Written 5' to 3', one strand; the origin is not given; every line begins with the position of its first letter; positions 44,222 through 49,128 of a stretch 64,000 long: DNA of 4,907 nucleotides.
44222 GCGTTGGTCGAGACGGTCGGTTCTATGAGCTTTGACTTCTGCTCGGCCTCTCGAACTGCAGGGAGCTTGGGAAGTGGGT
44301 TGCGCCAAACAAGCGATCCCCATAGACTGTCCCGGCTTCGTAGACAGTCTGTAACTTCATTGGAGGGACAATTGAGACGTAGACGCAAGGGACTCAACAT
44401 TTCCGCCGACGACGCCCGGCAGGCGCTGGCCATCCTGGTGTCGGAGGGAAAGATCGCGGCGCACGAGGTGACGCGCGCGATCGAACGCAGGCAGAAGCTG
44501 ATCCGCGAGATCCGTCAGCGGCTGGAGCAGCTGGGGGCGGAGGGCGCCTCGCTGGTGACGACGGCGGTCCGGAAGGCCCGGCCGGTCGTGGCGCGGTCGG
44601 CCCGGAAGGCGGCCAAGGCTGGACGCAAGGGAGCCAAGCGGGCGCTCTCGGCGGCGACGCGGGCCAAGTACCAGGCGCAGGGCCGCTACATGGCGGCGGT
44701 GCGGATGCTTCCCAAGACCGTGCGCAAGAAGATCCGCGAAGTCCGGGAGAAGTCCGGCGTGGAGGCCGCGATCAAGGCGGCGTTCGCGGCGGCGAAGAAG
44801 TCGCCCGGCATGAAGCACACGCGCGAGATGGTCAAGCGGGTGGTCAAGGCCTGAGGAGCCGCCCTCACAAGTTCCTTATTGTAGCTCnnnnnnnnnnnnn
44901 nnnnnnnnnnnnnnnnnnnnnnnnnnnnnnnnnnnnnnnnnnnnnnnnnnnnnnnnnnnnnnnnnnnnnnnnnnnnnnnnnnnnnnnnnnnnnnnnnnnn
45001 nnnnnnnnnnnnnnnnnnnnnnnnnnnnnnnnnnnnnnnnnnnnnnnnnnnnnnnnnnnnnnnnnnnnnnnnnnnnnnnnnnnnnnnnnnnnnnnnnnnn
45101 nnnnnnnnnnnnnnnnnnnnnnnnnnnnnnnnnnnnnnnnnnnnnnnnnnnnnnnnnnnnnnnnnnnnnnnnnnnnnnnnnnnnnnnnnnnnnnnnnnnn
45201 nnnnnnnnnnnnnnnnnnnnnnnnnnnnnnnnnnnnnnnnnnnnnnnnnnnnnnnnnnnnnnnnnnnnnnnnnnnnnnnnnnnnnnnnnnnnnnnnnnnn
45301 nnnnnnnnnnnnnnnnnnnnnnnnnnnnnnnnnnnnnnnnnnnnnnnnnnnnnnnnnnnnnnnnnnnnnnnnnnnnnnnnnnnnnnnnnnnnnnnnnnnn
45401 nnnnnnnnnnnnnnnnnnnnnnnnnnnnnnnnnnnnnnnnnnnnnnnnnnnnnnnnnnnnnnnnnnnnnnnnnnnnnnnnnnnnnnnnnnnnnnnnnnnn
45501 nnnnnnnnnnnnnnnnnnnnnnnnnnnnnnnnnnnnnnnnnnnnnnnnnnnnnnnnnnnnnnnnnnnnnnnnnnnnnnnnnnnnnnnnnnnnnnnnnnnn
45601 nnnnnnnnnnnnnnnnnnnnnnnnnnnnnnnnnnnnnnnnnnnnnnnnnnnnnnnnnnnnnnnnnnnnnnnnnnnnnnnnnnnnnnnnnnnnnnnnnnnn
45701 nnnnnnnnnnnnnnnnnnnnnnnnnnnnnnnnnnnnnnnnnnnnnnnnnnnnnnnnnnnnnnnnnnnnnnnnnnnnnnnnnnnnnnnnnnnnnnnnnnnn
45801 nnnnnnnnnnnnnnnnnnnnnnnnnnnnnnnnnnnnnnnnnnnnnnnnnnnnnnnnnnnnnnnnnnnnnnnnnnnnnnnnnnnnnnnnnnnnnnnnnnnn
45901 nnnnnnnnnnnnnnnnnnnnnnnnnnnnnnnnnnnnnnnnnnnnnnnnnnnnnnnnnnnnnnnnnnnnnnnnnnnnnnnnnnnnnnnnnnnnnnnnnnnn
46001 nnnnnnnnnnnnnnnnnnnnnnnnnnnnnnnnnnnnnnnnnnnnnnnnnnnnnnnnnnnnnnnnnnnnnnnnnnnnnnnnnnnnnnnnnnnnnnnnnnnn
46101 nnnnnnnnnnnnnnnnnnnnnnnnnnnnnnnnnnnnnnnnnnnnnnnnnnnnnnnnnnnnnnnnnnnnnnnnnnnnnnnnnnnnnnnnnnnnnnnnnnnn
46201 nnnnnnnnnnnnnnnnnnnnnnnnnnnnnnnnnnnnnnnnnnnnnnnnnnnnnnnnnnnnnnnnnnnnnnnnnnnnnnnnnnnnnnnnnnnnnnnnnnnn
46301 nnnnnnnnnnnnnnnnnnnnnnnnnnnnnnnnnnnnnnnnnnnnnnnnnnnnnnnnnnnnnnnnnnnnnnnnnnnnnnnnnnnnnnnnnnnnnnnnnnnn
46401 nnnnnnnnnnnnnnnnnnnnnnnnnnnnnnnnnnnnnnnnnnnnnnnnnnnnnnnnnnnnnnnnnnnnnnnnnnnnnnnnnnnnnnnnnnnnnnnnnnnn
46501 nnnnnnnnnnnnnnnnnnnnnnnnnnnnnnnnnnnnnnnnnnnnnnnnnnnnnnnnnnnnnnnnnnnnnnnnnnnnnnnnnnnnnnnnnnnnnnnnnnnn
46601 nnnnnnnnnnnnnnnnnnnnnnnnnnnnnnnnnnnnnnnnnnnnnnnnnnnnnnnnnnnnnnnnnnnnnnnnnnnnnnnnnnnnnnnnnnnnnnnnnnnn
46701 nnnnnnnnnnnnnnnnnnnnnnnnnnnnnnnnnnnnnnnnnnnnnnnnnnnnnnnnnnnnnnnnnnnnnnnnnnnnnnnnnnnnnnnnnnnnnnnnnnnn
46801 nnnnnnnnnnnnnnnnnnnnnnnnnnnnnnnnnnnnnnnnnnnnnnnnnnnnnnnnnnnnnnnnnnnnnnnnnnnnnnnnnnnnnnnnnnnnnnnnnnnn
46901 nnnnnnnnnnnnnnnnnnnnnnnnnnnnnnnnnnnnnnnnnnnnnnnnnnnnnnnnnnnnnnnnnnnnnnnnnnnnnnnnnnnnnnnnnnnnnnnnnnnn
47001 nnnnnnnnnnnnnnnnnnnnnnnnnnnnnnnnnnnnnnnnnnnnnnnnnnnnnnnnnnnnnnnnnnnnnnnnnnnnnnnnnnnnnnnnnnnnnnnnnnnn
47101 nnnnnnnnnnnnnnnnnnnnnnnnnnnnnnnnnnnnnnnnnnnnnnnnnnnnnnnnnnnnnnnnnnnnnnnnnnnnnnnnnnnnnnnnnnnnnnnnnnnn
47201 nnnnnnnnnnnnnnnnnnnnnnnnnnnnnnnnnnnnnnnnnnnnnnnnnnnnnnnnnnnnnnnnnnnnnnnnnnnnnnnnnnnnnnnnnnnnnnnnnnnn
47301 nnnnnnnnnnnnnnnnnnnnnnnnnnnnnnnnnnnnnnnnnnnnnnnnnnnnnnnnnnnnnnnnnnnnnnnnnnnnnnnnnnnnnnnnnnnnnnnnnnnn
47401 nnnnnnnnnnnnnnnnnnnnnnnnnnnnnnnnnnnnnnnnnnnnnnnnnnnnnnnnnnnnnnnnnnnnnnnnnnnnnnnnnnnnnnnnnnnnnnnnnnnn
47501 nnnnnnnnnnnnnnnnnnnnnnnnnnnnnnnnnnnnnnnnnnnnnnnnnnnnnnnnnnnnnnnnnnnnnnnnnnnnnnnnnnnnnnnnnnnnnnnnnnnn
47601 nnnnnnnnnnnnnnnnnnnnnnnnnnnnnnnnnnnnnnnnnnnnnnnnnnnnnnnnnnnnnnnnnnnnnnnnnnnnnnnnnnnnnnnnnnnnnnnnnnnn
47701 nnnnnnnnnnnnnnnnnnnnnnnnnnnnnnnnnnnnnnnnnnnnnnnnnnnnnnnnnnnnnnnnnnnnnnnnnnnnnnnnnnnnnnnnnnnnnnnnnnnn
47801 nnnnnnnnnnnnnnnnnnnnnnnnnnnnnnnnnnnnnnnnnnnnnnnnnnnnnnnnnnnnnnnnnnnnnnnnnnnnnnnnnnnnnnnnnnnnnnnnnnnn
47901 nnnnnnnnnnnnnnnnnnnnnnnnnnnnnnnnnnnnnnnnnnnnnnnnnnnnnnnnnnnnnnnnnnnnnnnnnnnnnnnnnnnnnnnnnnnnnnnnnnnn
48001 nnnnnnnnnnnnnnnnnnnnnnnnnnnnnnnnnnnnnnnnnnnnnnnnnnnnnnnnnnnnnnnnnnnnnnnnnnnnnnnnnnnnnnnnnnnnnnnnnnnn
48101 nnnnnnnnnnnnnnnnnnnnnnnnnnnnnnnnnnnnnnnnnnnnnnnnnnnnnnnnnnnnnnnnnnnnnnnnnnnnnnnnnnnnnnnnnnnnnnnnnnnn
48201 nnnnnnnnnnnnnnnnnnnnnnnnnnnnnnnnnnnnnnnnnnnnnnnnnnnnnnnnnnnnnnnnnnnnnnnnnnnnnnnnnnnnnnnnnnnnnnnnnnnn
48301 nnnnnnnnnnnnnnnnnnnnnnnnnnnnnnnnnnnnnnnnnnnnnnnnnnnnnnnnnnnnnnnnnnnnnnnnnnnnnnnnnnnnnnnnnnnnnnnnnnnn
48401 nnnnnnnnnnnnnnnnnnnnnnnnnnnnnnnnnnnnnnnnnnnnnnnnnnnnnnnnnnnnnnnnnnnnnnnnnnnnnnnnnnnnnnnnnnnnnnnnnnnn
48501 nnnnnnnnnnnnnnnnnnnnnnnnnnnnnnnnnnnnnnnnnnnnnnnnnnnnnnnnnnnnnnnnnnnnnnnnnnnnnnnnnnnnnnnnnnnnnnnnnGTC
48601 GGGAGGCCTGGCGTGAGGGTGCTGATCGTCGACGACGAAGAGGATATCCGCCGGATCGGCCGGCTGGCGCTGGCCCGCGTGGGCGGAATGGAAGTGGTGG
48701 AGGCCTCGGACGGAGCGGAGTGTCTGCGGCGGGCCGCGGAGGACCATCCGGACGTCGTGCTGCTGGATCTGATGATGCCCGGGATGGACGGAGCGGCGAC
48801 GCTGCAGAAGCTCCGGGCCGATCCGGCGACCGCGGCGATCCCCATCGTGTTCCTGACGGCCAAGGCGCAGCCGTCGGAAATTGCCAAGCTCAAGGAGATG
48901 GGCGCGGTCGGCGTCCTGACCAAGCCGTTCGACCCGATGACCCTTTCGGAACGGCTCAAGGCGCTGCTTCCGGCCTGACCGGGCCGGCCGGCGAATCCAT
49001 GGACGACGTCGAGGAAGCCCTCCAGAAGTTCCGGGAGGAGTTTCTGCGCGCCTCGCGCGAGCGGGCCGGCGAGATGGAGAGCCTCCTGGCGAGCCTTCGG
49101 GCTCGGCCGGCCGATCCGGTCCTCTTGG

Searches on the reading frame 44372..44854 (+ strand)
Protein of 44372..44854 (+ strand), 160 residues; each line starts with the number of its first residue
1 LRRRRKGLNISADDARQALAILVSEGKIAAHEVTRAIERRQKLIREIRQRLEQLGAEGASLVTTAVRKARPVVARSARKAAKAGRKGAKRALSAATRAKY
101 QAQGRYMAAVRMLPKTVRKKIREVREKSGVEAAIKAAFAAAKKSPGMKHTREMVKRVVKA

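Call 34: search_protein_families(library=pfam, proteins=[window:44372-44854:+], max_evalue=5)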
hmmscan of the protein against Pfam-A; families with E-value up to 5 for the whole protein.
window:44372-44854:+ (160 aa): 4 families
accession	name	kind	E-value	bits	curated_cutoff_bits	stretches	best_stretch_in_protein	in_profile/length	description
PF01978.25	TrmB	-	0.0091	16.3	25.6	1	8-55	4-50/68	Sugar-specific transcriptional regulator TrmB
PF04344.18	CheZ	-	0.12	12.7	30.7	1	12-69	34-91/203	Chemotaxis phosphatase, CheZ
PF20321.3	DUF6616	-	0.23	12.2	27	1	37-67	19-49/111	Family of unknown function (DUF6616)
PF14304.11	CSTF_C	-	1.7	8.8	24.3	1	108-126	18-36/41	Transcription termination and cleavage factor C-terminal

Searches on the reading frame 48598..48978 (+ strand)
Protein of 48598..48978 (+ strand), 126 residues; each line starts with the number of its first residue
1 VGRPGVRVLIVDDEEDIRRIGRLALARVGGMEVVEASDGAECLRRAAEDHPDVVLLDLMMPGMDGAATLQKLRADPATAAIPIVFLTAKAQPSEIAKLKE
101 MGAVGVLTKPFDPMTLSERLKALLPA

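Call 12: search_protein_families(library=pfam, proteins=[window:48598-48978:+], max_evalue=0.001)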
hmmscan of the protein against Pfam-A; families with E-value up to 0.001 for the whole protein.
window:48598-48978:+ (126 aa): 1 family
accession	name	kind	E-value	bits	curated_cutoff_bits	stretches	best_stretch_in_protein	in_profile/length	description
PF00072.30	Response_reg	-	6.2e-29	100.8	30.2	1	8-120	1-110/111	Response regulator receiver domain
